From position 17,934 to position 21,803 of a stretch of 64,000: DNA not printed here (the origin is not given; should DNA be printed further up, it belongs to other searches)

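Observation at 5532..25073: A 19.5-kb single ORF encoding a 6,513-aa lipoprotein made of at least six GLUG-type beta-helix modules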

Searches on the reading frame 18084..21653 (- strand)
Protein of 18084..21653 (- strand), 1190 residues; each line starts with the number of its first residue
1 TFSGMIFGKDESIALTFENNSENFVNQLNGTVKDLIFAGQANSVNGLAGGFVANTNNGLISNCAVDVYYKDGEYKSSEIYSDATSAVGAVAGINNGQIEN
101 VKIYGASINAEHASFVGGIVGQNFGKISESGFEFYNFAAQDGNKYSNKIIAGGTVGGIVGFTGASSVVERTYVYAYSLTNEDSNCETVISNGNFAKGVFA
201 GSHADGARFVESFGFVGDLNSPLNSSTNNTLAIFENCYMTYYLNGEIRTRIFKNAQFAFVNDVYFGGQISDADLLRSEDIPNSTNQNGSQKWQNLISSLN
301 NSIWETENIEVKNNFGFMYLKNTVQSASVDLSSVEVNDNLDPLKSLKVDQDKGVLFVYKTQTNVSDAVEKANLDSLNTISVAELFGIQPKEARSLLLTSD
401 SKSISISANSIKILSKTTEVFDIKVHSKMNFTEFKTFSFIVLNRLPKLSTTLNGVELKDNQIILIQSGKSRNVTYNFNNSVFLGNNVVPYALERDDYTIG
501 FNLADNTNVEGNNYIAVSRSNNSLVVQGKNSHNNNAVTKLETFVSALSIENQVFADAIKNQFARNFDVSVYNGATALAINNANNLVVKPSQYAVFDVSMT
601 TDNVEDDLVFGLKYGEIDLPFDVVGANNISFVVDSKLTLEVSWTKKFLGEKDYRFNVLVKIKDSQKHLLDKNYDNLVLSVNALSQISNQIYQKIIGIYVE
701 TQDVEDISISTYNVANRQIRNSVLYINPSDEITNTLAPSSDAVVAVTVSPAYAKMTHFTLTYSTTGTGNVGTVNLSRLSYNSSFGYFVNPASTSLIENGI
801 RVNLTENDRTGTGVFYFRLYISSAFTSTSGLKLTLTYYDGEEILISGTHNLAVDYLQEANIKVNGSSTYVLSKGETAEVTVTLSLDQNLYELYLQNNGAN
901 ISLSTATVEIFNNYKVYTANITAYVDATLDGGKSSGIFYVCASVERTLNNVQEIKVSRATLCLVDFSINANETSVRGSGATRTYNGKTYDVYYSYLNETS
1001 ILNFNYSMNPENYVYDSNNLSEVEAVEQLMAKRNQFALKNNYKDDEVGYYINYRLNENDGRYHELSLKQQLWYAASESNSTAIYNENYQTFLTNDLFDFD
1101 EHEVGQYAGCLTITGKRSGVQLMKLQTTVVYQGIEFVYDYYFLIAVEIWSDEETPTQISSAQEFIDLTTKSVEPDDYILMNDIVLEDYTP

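Call 85: search_protein_families(library=pfam, alignment_id=A7, max_evalue=0.01)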
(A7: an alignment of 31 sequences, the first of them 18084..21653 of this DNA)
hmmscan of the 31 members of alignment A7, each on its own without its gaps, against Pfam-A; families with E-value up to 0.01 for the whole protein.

A. member 1, window:18084-21653:- (1190 aa): 0 families

B. families by the number of members that match (of 31 scanned): 4 families
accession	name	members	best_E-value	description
PF07581.17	Glug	12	9.2e-09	The GLUG motif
PF22959.3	Ig_NUP210_15th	1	0.0017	NUP210 Ig-like domain 15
PF19078.6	Big_12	1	0.0034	Bacterial Ig-like domain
PF19417.4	RnlA_toxin_N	1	0.0061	RNase LS, bacterial toxin N-terminal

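Call 113: search_solved_structures(query=A7, max_evalue=1)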
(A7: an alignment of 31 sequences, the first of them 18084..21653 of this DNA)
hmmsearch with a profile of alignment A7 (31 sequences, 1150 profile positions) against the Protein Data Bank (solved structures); distinct sequences matched with E-value up to 1: 4.
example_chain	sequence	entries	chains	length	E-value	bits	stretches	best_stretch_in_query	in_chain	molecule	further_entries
8snm_A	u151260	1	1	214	0.038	15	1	478-585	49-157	Disintegrin and metalloproteinase domain-containing protein 17 propeptide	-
9q7y_B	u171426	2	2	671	0.38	11.7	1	479-585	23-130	Disintegrin and metalloproteinase domain-containing protein 17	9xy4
9o58_A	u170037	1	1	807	0.5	11.3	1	479-585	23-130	Disintegrin and metalloproteinase domain-containing protein 17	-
8snl_A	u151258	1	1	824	0.51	11.3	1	479-585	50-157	Disintegrin and metalloproteinase domain-containing protein 17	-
